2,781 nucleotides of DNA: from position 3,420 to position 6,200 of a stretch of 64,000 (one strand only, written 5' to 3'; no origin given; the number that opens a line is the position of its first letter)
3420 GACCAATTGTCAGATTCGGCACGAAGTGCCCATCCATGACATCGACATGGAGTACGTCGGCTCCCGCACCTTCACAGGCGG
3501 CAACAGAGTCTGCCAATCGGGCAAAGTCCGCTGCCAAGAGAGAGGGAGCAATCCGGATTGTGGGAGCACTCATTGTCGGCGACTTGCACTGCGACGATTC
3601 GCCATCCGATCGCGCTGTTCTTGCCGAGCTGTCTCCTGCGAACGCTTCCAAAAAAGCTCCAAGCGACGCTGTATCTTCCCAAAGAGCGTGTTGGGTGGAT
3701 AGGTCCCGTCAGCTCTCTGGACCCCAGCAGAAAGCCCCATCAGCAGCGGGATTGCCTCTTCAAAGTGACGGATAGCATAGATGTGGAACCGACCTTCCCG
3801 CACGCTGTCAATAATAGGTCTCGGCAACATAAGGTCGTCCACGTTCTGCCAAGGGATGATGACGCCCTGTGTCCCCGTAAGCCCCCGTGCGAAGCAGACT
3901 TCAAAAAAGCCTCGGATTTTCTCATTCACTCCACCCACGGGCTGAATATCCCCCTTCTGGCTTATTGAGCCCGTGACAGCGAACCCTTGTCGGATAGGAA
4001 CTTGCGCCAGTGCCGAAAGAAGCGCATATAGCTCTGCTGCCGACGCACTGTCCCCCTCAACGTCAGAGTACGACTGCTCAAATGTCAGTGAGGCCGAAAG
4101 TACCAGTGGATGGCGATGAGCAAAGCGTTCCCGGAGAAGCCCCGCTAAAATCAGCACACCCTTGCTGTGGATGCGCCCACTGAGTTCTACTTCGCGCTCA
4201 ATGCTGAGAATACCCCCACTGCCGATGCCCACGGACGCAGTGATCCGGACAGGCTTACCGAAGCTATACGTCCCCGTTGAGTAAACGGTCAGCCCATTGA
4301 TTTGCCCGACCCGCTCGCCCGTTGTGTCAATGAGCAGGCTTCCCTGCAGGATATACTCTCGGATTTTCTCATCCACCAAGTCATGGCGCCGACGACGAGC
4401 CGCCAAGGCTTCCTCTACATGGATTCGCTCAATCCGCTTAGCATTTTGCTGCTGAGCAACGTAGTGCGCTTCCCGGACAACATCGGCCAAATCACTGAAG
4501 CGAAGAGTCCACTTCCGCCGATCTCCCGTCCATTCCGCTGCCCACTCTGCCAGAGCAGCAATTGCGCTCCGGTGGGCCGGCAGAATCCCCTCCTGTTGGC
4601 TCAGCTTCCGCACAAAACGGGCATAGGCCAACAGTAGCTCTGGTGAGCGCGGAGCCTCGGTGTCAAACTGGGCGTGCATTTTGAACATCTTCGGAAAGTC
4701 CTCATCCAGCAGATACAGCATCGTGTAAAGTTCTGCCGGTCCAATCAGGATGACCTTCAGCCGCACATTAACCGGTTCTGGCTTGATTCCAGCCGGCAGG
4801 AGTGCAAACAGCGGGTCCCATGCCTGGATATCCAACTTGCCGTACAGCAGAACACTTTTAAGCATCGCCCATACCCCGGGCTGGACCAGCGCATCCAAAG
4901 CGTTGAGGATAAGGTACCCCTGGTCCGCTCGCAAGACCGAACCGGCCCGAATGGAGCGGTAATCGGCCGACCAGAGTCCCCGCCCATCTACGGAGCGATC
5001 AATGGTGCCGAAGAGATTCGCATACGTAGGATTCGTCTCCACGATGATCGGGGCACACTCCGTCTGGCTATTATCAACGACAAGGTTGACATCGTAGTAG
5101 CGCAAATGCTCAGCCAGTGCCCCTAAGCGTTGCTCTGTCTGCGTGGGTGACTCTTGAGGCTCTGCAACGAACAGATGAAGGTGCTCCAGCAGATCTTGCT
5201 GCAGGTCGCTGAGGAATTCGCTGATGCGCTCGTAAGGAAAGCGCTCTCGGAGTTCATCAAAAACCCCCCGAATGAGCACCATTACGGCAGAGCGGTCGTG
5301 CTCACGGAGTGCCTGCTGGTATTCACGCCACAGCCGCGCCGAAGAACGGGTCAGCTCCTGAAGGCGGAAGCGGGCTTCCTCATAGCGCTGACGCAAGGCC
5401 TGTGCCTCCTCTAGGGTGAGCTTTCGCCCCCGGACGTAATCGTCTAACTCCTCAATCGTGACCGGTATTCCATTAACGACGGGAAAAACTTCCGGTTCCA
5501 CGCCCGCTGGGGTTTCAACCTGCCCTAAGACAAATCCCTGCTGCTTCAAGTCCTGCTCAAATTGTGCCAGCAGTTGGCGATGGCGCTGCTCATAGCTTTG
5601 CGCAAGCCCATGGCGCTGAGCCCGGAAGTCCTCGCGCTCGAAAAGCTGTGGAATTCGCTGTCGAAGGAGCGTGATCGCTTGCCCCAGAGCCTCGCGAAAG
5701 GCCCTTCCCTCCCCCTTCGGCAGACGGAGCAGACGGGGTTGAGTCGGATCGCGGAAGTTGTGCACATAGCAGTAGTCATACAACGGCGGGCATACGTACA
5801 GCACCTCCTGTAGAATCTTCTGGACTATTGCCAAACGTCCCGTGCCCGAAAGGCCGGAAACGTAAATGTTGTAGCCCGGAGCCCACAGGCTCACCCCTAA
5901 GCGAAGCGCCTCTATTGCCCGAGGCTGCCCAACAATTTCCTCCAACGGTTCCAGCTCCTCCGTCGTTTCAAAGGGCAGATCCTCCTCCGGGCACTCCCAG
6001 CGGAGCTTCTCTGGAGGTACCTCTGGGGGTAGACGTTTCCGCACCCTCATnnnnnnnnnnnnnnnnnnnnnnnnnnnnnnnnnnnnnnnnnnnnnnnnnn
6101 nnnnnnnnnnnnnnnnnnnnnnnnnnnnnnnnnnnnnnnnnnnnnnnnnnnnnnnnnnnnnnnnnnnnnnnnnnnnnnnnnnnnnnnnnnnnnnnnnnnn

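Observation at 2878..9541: Orphan AddB-like Fe-S nuclease translationally coupled to a LonC-type protease with degenerate Walker A, and then to rpe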

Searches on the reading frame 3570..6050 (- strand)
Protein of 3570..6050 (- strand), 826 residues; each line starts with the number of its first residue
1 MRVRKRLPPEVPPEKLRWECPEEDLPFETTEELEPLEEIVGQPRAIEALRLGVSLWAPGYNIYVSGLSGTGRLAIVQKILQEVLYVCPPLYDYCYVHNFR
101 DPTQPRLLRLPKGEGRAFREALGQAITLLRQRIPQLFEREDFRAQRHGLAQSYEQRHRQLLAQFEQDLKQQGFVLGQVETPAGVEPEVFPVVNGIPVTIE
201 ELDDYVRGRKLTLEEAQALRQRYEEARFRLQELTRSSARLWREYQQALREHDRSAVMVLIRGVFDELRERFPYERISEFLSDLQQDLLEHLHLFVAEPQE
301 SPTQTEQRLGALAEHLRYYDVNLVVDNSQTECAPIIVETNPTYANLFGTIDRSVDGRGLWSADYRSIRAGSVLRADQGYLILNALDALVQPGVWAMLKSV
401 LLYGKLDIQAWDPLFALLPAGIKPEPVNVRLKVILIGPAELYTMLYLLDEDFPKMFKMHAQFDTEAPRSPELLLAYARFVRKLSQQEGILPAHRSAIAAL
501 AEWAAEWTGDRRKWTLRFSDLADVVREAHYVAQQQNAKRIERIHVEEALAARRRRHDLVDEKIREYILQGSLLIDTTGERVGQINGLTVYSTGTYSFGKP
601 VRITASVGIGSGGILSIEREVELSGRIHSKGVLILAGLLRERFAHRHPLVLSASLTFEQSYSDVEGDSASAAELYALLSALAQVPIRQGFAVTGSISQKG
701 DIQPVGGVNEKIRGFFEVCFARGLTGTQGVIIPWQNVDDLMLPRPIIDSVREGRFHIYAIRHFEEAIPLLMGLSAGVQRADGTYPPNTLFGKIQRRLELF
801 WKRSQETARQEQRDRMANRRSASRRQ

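Call 5: search_protein_families(library=pfam, proteins=[window:3570-6050:-], max_evalue=0.01)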
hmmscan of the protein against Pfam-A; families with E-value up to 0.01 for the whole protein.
window:3570-6050:- (826 aa): 4 families
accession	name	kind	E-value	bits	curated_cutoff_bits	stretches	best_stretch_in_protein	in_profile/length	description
PF13654.12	AAA_32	-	3e-38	131.3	21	1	332-463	2-133/133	LonB-like, AAA domain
PF20436.4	LonB_AAA-LID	-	7.2e-18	64.8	22.4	1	491-555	1-65/65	Archaeal LonB, AAA+ ATPase LID domain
PF20437.3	LonC_helical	-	1.2e-13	51.2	24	1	92-122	1-31/34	Lon-like LonC helical domain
PF05362.19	Lon_C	-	4.7e-09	36.5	21.1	1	665-751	108-184/205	Lon protease (S16) C-terminal proteolytic domain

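Call 6: search_protein_families(library=ncbifam, proteins=[window:3570-6050:-], max_evalue=0.01)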
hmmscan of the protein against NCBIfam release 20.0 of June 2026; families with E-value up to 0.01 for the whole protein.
window:3570-6050:- (826 aa): 6 families
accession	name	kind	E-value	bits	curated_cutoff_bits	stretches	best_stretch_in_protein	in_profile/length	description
TIGR00764.1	lon_rel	equivalog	2.8e-39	135.2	516.6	1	322-769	161-591/608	ATP-dependent protease LonB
TIGR02903.1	spore_lon_C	equivalog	1.2e-12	47.1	678.8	1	663-739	522-591/615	Lon family ATP-dependent protease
TIGR02902.1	spore_lonB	equivalog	5.6e-12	45.1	723.3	1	656-740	432-508/531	ATP-dependent protease LonB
NF008053.0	PRK10787.1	equivalog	2.2e-06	26.1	891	1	665-748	676-753/784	endopeptidase La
TIGR00763.1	lon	equivalog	4e-06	25.6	608.05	1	665-743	700-772/795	endopeptidase La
TIGR02928.1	TIGR02928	subfamily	0.0028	16.6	181.3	0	494-574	224-295/366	orc1/cdc6 family replication initiation protein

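Call 8: search_solved_structures(query=window:3570-6050:-, max_evalue=0.001, show_alignments=1)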
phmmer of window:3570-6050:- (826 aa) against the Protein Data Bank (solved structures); distinct sequences matched with E-value up to 0.001: 47.
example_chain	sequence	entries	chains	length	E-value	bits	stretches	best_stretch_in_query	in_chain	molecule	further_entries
4fwd_A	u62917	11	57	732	2.8e-83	283.5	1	227-800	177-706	TTC1975 peptidase | endopeptidase La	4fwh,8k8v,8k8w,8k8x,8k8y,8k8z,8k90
7euy_A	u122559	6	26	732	7.6e-83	282.1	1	227-800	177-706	Endopeptidase La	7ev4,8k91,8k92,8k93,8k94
4fw9_A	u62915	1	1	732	1e-82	281.6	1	227-800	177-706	TTC1975 peptidase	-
4fwg_A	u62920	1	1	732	2.2e-82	280.5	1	227-800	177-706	TTC1975 peptidase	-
7eux_A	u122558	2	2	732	3.8e-82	279.7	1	227-800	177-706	Endopeptidase La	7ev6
3k1j_A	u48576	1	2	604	2e-27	98.8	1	322-748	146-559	ATP-dependent protease Lon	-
4fwv_A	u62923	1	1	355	3.1e-18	68.4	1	227-462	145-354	TTC1975 peptidase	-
1z0w_A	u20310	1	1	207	1.1e-17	66.6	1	574-767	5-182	Putative protease La homolog type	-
1z0e_A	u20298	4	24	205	1.3e-17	66.3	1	575-767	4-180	Putative protease La homolog type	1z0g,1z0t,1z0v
1z0b_A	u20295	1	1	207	7.7e-17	63.8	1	574-767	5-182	Putative protease La homolog type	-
1z0c_A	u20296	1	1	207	1.5e-16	62.8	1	574-767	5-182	Putative protease La homolog type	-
1xhk_A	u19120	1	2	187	1.6e-14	56.1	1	655-739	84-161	Putative protease La homolog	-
4zpx_A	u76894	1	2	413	2.4e-09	39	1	322-549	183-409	ATP-dependent protease Lon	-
8dvh_A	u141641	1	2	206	3.3e-07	31.9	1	580-741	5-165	Lon protease 2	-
1rr9_A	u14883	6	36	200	2.1e-06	29.2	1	664-771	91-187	ATP-dependent protease La | Lon protease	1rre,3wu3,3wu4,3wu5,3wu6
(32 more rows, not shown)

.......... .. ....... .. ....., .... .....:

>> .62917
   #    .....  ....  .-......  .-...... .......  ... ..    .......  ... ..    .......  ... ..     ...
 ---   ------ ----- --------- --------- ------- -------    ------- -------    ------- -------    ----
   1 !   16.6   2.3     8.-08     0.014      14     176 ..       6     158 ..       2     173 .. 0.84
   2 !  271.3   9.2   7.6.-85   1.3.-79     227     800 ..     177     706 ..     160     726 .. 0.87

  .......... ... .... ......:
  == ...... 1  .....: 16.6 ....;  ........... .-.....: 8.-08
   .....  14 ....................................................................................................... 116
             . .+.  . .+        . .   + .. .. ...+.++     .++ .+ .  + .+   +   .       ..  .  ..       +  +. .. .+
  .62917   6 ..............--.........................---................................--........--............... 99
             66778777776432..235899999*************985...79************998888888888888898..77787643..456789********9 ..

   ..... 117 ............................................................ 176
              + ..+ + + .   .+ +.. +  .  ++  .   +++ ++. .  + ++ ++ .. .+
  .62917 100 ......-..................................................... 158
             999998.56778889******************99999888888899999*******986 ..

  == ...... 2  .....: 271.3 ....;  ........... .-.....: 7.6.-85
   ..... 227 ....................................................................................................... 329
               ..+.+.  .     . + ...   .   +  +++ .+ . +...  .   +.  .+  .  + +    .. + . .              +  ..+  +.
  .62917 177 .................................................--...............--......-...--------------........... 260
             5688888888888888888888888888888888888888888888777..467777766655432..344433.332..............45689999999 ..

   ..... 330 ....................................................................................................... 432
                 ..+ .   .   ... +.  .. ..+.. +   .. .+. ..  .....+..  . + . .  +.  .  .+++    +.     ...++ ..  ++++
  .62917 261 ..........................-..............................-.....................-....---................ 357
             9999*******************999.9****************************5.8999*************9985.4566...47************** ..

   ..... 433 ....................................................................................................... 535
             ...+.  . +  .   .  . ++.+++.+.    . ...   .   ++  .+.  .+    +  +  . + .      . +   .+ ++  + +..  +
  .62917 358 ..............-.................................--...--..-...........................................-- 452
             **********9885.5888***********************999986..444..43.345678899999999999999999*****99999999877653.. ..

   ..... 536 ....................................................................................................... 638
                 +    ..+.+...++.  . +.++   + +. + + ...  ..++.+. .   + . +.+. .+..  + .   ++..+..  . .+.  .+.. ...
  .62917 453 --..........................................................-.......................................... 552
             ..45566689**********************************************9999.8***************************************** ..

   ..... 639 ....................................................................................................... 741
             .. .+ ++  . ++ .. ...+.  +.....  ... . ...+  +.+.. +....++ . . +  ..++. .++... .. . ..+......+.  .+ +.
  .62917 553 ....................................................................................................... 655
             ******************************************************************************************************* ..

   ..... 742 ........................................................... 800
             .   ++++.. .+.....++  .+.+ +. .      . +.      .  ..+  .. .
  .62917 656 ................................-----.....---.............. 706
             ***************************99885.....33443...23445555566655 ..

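Call 15: search_protein_families(library=padloc, proteins=[window:3570-6050:-], max_evalue=0.01)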
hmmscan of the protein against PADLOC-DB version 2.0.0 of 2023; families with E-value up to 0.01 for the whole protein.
window:3570-6050:- (826 aa): 1 family
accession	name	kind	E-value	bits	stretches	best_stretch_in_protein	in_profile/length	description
PDLC02506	BrxL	-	0.0035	13.7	1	666-741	583-651/680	BrxL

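Call 19: find_homologous_proteins(query=window:3570-6050:-, max_evalue=1e-20)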
Query window:3570-6050:- (826 aa): 901 proteins with E <= 1e-20 among 8000 candidates; the best 120 are listed.
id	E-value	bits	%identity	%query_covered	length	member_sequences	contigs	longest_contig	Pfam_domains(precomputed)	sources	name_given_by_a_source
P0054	0.0e+0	1858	100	100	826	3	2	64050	PF13654.13,PF20436.5,PF05362.20,PF20437.4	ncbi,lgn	-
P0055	0.0e+0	1591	84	99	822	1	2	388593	PF13654.13,PF20436.5,PF05362.20,PF20437.4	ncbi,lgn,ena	-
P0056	0.0e+0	1577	83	100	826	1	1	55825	PF13654.13,PF20436.5,PF05362.20,PF20437.4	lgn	-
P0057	0.0e+0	1567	84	97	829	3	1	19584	PF13654.13,PF20436.5,PF05362.20,PF20437.4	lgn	-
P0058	0.0e+0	1527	81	99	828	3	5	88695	PF13654.13,PF20436.5,PF05362.20,PF20437.4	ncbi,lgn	-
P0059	0.0e+0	1515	81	99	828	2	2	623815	PF13654.13,PF20436.5,PF05362.20,PF20437.4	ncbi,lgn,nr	ncbi:MAG: AAA family ATPase [Candidatus Kapabacteria bacterium]|nr:AAA family ATPase [Candidatus Kap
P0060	0.0e+0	1510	82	97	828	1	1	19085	PF13654.13,PF20436.5,PF05362.20,PF20437.4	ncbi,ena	-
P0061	0.0e+0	1501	80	97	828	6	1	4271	PF13654.13,PF20436.5,PF05362.20,PF20437.4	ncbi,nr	ncbi:MAG: AAA family ATPase [Candidatus Kapabacteria bacterium]|nr:AAA family ATPase [Candidatus Kap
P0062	0.0e+0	1429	77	97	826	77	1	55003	PF13654.13,PF20436.5,PF05362.20,PF20437.4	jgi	-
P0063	1.8e-280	951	50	98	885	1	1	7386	PF13654.13,PF20436.5,PF05362.20,PF20437.4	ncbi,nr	ncbi:MAG TPA: AAA family ATPase [Patescibacteria group bacterium]|nr:AAA family ATPase [Patescibacte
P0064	1.8e-269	914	50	97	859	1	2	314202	PF13654.13,PF20436.5,PF05362.20,PF20437.4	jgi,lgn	jgi:ATP-dependent Lon protease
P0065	4.5e-269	913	52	92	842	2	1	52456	PF13654.13,PF20436.5,PF05362.20,PF20437.4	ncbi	-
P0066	7.8e-269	912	50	96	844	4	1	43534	PF13654.13,PF20436.5,PF05362.20,PF20437.4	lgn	-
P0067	8.1e-268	909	49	97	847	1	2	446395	PF13654.13,PF20436.5,PF05362.20,PF20437.4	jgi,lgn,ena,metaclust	metaclust:\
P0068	6.8e-267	906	49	95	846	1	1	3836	PF13654.13,PF20436.5,PF05362.20,PF20437.4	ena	-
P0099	1.5e-256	872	48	98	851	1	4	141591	PF13654.13,PF20436.5,PF05362.20,PF20437.4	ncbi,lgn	ncbi:MAG: Lon protease family protein [Chloroflexota bacterium]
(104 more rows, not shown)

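Call 21: find_related_loci(query=A2, collection=metagenome_contigs, flank=10000)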
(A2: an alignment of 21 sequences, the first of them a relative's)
Query A2 (826 aa) in metagenome_contigs; peptide patterns used: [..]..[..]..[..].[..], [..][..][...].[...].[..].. (x = any residue, [..] = any of these).
600 stretches matched a pattern (row limit reached: there are more); 577 encode a relative of the query (tblastn E <= 1e-3); the best 80 are kept; 80 distinct loci.
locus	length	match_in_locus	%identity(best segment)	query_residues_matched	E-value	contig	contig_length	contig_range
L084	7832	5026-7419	49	10-806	0e+0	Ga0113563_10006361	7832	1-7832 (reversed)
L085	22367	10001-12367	46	14-800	0e+0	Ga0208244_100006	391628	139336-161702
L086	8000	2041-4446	47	6-806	0e+0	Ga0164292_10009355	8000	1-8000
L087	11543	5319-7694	48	15-805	0e+0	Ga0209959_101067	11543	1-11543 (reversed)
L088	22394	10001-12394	44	3-803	0e+0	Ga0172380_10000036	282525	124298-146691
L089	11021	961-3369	44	1-805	0e+0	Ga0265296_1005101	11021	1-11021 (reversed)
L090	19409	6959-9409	42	10-825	0e+0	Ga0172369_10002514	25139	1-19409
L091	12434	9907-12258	44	10-806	0e+0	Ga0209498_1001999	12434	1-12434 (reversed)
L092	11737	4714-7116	43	1-804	0e+0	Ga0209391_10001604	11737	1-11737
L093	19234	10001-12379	44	10-802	0e+0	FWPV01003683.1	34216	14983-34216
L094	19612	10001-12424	42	10-820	0e+0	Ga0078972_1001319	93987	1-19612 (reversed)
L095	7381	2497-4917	43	10-820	0e+0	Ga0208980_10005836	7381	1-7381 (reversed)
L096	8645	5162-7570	42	10-815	0e+0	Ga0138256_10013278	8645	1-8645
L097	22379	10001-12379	47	11-797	0e+0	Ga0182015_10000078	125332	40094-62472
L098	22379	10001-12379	44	10-806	0e+0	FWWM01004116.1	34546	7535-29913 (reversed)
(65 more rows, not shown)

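Call 39: find_encoding_contigs(protein=P0099, flank=10000, max_places=1)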
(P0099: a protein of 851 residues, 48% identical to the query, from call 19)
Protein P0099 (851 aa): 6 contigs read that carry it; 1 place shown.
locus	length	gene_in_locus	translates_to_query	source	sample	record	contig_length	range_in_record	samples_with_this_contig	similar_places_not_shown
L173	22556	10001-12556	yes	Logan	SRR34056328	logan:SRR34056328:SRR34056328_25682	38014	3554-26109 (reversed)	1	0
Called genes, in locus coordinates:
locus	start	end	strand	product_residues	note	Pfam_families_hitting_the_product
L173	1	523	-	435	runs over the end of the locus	PF01565:FAD_binding_4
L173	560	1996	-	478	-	PF12710:HAD (weak), PF01040:UbiA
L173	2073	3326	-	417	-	PF02518:HATPase_c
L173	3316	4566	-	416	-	PF13393:tRNA-synt_His, PF00587:tRNA-synt_2b, PF03129:HGTP_anticodon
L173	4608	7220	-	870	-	PF23381:Beta-prop_IFT122_1st, PF24814:WD40_Prp19, PF25174:Beta-prop_THOC3, PF25175:Beta-prop_WDR5, PF23414:Beta-prop_EML_2, PF23414:Beta-prop_EML_2, PF25172:Beta-prop_WDR3_2nd, PF25174:Beta-prop_THOC3, +15 more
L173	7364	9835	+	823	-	PF13620:CarboxypepD_reg, PF13715:CarbopepD_reg_2, PF07715:Plug, PF00593:TonB_dep_Rec_b-barrel, PF14905:OMP_b-brl_3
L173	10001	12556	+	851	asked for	PF20437:LonC_helical, PF13654:AAA_32, PF20436:LonB_AAA-LID, PF05362:Lon_C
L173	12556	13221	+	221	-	PF00834:Ribul_P_3_epim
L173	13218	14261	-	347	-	-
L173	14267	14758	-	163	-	PF18962:Por_Secre_tail (weak)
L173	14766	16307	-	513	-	-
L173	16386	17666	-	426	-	PF02518:HATPase_c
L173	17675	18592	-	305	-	PF08668:HDOD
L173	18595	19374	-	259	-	PF04542:Sigma70_r2, PF08281:Sigma70_r4_2 (weak), PF04545:Sigma70_r4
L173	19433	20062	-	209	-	-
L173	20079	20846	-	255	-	PF10609:ParA, PF00142:Fer4_NifH (faint), PF01656:CbiA, PF02374:ArsA_ATPase (faint), PF13614:AAA_31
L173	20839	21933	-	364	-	PF00448:SRP54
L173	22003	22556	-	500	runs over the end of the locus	PF01743:PolyA_pol, PF12627:PolyA_pol_RNAbd, PF01966:HD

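Call 61: search_protein_families(library=pfam, proteins=[L087:1545-5039:+, L087:5271-7712:+], max_evalue=0.001)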
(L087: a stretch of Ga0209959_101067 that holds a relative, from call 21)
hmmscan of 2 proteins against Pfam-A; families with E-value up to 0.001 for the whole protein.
L087:1545-5039:+ (1164 aa): 1 family
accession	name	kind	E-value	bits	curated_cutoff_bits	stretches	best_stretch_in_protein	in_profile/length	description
PF12705.13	PDDEXK_1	-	5.9e-11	43.2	22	1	928-1016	2-78/247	PD-(D/E)XK nuclease superfamily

L087:5271-7712:+ (813 aa): 4 families
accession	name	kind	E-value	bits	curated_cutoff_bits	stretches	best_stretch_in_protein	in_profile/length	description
PF13654.12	AAA_32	-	8.1e-41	139.6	21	1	337-466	2-133/133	LonB-like, AAA domain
PF20436.4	LonB_AAA-LID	-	1.6e-19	70.1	22.4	1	494-558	1-65/65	Archaeal LonB, AAA+ ATPase LID domain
PF05362.19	Lon_C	-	2.6e-11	43.9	21.1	1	668-773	108-202/205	Lon protease (S16) C-terminal proteolytic domain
PF20437.3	LonC_helical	-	3.9e-09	36.8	24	1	94-126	1-33/34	Lon-like LonC helical domain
